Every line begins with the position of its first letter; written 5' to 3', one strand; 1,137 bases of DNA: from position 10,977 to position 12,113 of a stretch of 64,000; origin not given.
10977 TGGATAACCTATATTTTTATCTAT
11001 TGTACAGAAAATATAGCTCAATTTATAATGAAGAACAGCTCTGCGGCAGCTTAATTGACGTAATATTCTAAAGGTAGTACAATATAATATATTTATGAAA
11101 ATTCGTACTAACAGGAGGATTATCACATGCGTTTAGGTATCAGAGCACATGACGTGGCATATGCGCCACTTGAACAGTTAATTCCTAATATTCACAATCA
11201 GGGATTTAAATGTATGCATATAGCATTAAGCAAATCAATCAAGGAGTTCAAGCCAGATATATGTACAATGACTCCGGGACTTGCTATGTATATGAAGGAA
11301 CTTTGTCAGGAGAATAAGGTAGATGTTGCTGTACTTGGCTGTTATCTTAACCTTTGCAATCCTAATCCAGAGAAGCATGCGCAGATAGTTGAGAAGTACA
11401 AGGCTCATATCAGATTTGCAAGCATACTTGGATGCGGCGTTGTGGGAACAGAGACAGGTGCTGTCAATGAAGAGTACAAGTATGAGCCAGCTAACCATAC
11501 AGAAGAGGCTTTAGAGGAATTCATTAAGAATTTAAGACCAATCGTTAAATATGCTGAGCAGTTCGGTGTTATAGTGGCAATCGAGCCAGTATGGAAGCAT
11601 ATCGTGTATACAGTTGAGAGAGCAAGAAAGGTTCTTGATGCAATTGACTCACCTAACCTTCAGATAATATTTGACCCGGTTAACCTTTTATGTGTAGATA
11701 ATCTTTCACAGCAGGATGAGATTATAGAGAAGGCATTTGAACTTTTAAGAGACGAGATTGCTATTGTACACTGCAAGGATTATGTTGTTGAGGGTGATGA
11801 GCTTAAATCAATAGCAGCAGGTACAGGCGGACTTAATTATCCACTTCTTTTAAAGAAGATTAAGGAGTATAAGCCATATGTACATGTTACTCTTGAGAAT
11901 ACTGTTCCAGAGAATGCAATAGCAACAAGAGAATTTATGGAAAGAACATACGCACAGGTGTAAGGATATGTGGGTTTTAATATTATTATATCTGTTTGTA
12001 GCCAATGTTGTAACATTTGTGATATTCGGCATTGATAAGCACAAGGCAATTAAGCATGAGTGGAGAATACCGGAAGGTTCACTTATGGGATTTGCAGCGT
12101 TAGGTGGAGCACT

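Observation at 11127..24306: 13-kb cobamide salvage/remodeling operon with no detectable cobalamin riboswitch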

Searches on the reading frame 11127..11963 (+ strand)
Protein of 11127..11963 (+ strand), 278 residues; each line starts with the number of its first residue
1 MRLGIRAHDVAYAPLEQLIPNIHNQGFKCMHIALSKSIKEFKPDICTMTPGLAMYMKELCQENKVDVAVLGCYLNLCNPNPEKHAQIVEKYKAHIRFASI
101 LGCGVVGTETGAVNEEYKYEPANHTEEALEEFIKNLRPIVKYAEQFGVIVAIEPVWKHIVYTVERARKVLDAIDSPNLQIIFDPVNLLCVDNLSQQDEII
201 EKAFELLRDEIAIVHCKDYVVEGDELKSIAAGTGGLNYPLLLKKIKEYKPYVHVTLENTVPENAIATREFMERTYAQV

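Call 6: search_protein_families(library=pfam, proteins=[window:11127-11963:+])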
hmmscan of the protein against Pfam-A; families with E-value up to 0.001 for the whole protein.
window:11127-11963:+ (278 aa): 1 family
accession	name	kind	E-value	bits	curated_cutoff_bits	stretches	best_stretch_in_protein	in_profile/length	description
PF01261.30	AP_endonuc_2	-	3.4e-32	112.5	31.1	1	26-267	8-242/249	Xylose isomerase-like TIM barrel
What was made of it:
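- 11127..11963 (+): Xylose-isomerase-like TIM-barrel protein (AP_endonuc_2). It is a conserved Lachnospiraceae core gene and is not demonstrably CbiR. Pfam 112.5 bits (call 6).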

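Call 12: search_protein_families(library=ncbifam, proteins=[window:11127-11963:+])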
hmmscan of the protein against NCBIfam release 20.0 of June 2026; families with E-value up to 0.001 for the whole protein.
window:11127-11963:+ (278 aa): 8 families
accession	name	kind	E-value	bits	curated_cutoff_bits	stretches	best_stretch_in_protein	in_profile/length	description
NF009688.0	PRK13209.1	subfamily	1.6e-14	53.6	317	1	95-257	105-253/286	L-ribulose-5-phosphate 3-epimerase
TIGR00542.1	hxl6Piso_put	equivalog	6e-12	45.5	272.15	1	94-257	99-248/279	L-ribulose-5-phosphate 3-epimerase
NF009689.0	PRK13210.1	subfamily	8.1e-12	44.9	200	1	117-255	120-253/286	L-ribulose-5-phosphate 3-epimerase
NF041099.2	keto_glucon_epim_IolO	equivalog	4.4e-11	42.6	300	1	56-254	53-244/269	5-keto-L-gluconate epimerase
TIGR03234.1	OH-pyruv-isom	equivalog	1.9e-05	24.1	353.45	1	81-258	76-240/254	hydroxypyruvate isomerase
NF007360.0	PRK09856.1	equivalog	2.6e-05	23.9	305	1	128-256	123-248/276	fructoselysine 3-epimerase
NF051856.1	PsicseEpim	equivalog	3.7e-05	23.7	300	1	55-186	50-186/287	D-psicose 3-epimerase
NF043033.1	OxoTetrIsom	equivalog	0.00025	20.9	325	1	81-187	77-178/251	2-oxo-tetronate isomerase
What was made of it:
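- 11127..11963 (+): No NCBIfam equivalog (call 12).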

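Call 13: find_encoding_contigs(protein=window:11127-11963:+, flank=10000, max_places=6)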
Protein window:11127-11963:+ (278 aa): 3 contigs read that carry it; 2 places shown.
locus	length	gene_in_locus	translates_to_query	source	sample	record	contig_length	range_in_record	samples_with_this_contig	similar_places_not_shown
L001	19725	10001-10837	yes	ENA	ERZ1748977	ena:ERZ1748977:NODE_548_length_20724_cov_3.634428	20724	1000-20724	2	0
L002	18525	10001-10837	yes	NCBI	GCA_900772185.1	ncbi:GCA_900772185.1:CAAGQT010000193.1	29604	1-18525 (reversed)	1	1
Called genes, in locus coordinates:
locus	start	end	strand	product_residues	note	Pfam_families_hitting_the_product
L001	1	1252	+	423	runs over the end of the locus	PF01471:PG_binding_1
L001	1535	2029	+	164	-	PF05198:IF3_N, PF14877:mIF3 (faint), PF00707:IF3_C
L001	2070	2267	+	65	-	PF01632:Ribosomal_L35p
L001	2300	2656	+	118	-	PF00453:Ribosomal_L20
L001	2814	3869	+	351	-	PF00254:FKBP_C (weak), PF05698:Trigger_C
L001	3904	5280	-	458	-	PF13638:PIN_4, PF02562:PhoH, PF13604:AAA_30 (weak), PF13245:AAA_19 (faint)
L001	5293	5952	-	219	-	PF01966:HD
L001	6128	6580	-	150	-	PF00692:dUTPase, PF22769:DCD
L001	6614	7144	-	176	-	PF13353:Fer4_12, PF04055:Radical_SAM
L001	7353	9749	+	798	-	PF07944:Beta-AFase-like_GH127_cat (weak)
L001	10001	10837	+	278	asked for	PF01261:AP_endonuc_2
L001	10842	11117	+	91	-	PF06961:DUF1294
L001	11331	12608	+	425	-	PF01497:Peripla_BP_2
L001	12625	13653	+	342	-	PF01032:FecCD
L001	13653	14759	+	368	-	PF00005:ABC_tran, PF13304:AAA_21 (faint), PF13401:AAA_22 (faint), PF27219:MJ0874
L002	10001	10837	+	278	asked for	PF01261:AP_endonuc_2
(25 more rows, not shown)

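Call 15: find_homologous_proteins(query=window:11127-11963:+)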
Query window:11127-11963:+ (278 aa): 5911 proteins with E <= 0.001 among 6624 candidates; the best 120 are listed.
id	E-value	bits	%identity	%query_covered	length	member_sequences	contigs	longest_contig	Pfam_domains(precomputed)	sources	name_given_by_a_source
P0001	1.2e-171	587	92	100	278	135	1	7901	PF01261.31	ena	-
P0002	1.1e-167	574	90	100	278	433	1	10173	PF01261.31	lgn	-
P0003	3.7e-166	569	89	100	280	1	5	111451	PF01261.31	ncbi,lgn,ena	-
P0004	1.4e-164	564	88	100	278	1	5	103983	PF01261.31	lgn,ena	-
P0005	1.8e-164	564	88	100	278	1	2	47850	PF01261.31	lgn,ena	-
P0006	3.4e-164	563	88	100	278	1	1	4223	PF01261.31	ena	-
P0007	3.7e-164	563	88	100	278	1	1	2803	PF01261.31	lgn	-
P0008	3.7e-164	563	88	100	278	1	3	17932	PF01261.31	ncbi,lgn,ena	-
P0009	3.8e-164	563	88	100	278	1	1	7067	PF01261.31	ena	-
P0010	3.8e-164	563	88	100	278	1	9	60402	PF01261.31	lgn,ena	-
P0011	4.1e-164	563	88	100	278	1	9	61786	PF01261.31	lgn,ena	-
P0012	5.2e-164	562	88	100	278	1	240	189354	PF01261.31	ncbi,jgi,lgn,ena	jgi:L-ribulose-5-phosphate 3-epimerase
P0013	5.2e-164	562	88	100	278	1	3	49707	PF01261.31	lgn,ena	-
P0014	5.4e-164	562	89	100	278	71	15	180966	PF01261.31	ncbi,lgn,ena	-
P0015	5.5e-164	562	88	100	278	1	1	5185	PF01261.31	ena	-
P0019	8.4e-164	562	88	100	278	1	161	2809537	PF01261.31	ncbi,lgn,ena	-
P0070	6.9e-163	559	87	100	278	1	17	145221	PF01261.31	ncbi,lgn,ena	-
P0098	2.4e-161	554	88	100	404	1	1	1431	PF01261.31,PF13450.13,PF07992.21,PF01134.29,PF12831.14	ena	-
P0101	2.6e-161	553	88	100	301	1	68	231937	PF01261.31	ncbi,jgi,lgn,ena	jgi:L-ribulose-5-phosphate 3-epimerase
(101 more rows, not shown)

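Call 17: list_cluster_members(proteins=[window:11127-11963:+, P0019, P0012, P0101, P0003, P0014, P0070])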
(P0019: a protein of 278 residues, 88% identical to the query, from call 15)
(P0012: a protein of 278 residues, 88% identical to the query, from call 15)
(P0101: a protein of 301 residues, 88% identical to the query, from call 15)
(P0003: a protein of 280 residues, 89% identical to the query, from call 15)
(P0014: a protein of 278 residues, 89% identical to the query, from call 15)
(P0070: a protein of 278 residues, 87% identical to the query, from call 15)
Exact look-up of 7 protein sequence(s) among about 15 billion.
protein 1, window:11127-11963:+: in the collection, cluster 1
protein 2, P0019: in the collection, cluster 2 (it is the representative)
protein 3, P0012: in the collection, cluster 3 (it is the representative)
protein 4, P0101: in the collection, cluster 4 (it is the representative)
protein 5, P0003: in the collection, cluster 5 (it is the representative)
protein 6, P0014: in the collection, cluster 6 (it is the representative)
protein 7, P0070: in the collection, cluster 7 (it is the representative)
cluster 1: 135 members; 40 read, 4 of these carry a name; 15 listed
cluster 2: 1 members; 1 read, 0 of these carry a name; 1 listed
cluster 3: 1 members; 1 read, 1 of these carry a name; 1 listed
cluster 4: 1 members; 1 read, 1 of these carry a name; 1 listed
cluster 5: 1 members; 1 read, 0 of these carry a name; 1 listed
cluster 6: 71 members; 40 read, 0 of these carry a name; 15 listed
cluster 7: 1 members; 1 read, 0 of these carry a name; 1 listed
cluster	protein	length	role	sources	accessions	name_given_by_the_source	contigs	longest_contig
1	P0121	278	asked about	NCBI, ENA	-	-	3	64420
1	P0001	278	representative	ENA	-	-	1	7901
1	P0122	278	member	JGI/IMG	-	sugar phosphate isomerase/epimerase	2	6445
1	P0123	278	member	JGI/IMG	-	sugar phosphate isomerase/epimerase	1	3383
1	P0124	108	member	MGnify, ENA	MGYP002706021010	CR=1 FL=1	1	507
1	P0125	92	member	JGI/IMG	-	sugar phosphate isomerase/epimerase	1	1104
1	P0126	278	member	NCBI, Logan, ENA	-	-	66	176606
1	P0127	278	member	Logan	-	-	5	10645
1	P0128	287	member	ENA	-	-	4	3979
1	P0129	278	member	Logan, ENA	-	-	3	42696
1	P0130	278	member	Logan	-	-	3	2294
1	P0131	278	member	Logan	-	-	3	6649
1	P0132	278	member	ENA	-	-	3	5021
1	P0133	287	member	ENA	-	-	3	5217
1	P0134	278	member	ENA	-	-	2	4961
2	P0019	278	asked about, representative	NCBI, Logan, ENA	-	-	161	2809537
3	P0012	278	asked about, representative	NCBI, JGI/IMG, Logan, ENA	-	L-ribulose-5-phosphate 3-epimerase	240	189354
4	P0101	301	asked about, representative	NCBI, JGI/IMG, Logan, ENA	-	L-ribulose-5-phosphate 3-epimerase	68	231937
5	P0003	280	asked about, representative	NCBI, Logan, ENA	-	-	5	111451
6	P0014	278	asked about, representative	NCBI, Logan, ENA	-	-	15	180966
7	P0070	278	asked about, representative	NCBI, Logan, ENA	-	-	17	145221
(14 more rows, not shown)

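Call 19: find_encoding_contigs(protein=P0019, flank=10000, max_places=4)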
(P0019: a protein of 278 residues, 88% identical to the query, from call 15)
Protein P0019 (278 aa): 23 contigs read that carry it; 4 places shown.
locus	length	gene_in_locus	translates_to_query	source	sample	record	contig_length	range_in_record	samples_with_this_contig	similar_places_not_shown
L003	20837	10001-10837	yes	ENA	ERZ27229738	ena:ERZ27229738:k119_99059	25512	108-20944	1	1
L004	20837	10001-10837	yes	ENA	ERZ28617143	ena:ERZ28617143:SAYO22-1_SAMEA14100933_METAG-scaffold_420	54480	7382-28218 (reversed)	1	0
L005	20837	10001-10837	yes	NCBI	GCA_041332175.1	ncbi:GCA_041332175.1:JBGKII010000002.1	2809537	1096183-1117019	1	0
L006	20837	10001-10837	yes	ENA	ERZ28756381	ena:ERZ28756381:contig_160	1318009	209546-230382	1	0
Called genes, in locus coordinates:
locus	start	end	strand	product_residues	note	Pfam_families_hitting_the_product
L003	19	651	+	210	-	PF01930:Cas_Cas4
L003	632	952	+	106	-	PF01867:Cas_Cas1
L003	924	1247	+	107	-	PF01867:Cas_Cas1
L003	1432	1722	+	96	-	PF09827:CRISPR_Cas2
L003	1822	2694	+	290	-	PF02698:DUF218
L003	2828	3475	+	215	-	PF12822:ECF_trnsprt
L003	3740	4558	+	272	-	PF03309:Pan_kinase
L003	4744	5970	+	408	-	PF02441:Flavoprotein, PF04127:DFP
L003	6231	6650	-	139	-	PF00583:Acetyltransf_1, PF13673:Acetyltransf_10, PF13508:Acetyltransf_7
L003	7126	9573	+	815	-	-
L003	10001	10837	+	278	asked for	PF01261:AP_endonuc_2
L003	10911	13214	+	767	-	PF13328:HD_4, PF01966:HD, PF04607:RelA_SpoT, PF02824:TGS, PF19296:RelA_AH, PF28438:RelA_RIS, PF01842:ACT (faint), PF13291:ACT_4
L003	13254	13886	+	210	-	PF00753:Lactamase_B, PF13483:Lactamase_B_3 (weak), PF19583:ODP (weak), PF23023:Anti-Pycsar_Apyc1 (weak), PF12706:Lactamase_B_2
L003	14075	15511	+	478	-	PF04055:Radical_SAM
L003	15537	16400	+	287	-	PF03446:NAD_binding_2, PF03807:F420_oxidored, PF14833:NAD_binding_11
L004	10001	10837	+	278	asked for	PF01261:AP_endonuc_2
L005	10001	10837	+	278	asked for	PF01261:AP_endonuc_2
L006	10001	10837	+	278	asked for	PF01261:AP_endonuc_2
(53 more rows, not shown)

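Call 21: find_encoding_contigs(protein=P0012, flank=10000, max_places=3)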
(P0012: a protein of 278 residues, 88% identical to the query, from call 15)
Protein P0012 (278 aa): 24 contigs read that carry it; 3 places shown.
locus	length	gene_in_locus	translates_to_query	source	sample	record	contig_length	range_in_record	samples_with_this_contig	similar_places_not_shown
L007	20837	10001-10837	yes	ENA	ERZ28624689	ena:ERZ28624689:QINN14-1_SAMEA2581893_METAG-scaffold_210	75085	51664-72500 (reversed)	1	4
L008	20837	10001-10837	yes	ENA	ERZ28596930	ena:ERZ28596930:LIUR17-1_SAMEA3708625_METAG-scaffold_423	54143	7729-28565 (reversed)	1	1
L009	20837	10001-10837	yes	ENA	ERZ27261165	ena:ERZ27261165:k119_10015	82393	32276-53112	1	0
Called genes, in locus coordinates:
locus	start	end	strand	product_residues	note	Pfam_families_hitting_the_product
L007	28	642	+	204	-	PF01965:DJ-1_PfpI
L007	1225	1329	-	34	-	PF01381:HTH_3 (weak)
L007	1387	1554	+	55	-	PF01867:Cas_Cas1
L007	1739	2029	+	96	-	PF09827:CRISPR_Cas2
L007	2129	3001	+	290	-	PF02698:DUF218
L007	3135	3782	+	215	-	PF12822:ECF_trnsprt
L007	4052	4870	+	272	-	PF03309:Pan_kinase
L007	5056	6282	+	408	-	PF02441:Flavoprotein, PF04127:DFP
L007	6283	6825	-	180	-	PF00583:Acetyltransf_1 (weak), PF13673:Acetyltransf_10 (weak), PF13508:Acetyltransf_7 (weak)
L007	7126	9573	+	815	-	-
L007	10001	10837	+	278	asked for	PF01261:AP_endonuc_2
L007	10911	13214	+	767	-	PF13328:HD_4, PF01966:HD, PF04607:RelA_SpoT, PF02824:TGS, PF19296:RelA_AH, PF28438:RelA_RIS, PF13291:ACT_4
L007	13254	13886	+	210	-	PF00753:Lactamase_B, PF13483:Lactamase_B_3 (weak), PF19583:ODP (weak), PF23023:Anti-Pycsar_Apyc1 (faint), PF12706:Lactamase_B_2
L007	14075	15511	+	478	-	PF04055:Radical_SAM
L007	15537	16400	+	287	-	PF03446:NAD_binding_2, PF03807:F420_oxidored, PF14833:NAD_binding_11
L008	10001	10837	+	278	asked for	PF01261:AP_endonuc_2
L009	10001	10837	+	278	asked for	PF01261:AP_endonuc_2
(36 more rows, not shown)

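Call 22: find_encoding_contigs(protein=P0101, flank=10000, max_places=3)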
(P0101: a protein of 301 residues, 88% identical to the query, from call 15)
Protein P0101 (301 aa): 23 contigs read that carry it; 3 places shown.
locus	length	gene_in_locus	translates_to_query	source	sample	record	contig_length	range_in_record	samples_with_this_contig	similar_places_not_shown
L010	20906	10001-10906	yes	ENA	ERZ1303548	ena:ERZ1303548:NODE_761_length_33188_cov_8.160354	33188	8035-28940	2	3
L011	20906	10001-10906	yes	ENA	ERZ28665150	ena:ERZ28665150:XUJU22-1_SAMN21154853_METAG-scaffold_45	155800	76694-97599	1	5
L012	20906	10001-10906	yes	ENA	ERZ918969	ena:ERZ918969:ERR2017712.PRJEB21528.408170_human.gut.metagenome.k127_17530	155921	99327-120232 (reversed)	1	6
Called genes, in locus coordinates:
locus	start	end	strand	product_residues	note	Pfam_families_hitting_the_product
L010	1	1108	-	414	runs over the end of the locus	PF01520:Amidase_3, PF05036:SPOR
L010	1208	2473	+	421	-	PF13620:CarboxypepD_reg (faint), PF01471:PG_binding_1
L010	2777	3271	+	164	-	PF05198:IF3_N, PF00707:IF3_C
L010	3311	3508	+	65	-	PF01632:Ribosomal_L35p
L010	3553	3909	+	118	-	PF00453:Ribosomal_L20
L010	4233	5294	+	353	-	PF05698:Trigger_C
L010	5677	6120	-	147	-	PF00692:dUTPase, PF22769:DCD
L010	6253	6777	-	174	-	PF13353:Fer4_12, PF04055:Radical_SAM (weak)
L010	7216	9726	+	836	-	PF19501:PcRGLX_1st (weak), PF07944:Beta-AFase-like_GH127_cat (faint)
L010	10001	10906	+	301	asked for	PF01261:AP_endonuc_2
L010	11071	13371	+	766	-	PF13328:HD_4, PF01966:HD, PF04607:RelA_SpoT, PF02824:TGS, PF19296:RelA_AH, PF28438:RelA_RIS, PF01842:ACT, PF13291:ACT_4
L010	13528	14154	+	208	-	PF00753:Lactamase_B, PF12706:Lactamase_B_2 (weak)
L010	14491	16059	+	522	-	PF04055:Radical_SAM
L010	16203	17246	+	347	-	PF02463:SMC_N (faint), PF13175:AAA_15, PF13476:AAA_23, PF13304:AAA_21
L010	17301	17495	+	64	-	-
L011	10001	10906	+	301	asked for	PF01261:AP_endonuc_2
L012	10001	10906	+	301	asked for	PF01261:AP_endonuc_2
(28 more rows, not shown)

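Call 24: search_protein_representatives(protein=window:11127-11963:+)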
Query: 278 residues. Proteins with E-value up to 0.001 (for the whole library): 1786; up to 1e-10: 910; up to 1e-30: 199. The best 150 are listed.
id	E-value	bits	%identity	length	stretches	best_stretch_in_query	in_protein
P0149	8.4e-90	317.3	53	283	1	2-275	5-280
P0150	4.2e-78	278.9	47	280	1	2-273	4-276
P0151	7.6e-73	261.7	48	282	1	1-273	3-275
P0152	2.4e-72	260.1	48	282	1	1-274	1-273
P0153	6.0e-68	245.6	45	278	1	2-271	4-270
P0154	5.2e-67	242.5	47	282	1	1-276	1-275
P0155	1.5e-63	231.2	42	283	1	1-274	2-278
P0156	2.4e-62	227.3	44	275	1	1-265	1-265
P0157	2.6e-62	227.1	46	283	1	1-275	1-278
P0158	3.9e-62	226.6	52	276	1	1-207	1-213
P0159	5.8e-62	226.0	46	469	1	1-275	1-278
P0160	2.4e-60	220.7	47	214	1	65-277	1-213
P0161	1.6e-59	218.0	49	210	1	69-275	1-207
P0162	4.9e-59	216.4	79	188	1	151-278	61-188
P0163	9.6e-59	215.5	39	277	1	2-271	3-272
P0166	1.5e-57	211.5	46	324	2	1-189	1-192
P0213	4.2e-43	164.2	49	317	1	23-186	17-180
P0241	1.8e-40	155.5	37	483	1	2-243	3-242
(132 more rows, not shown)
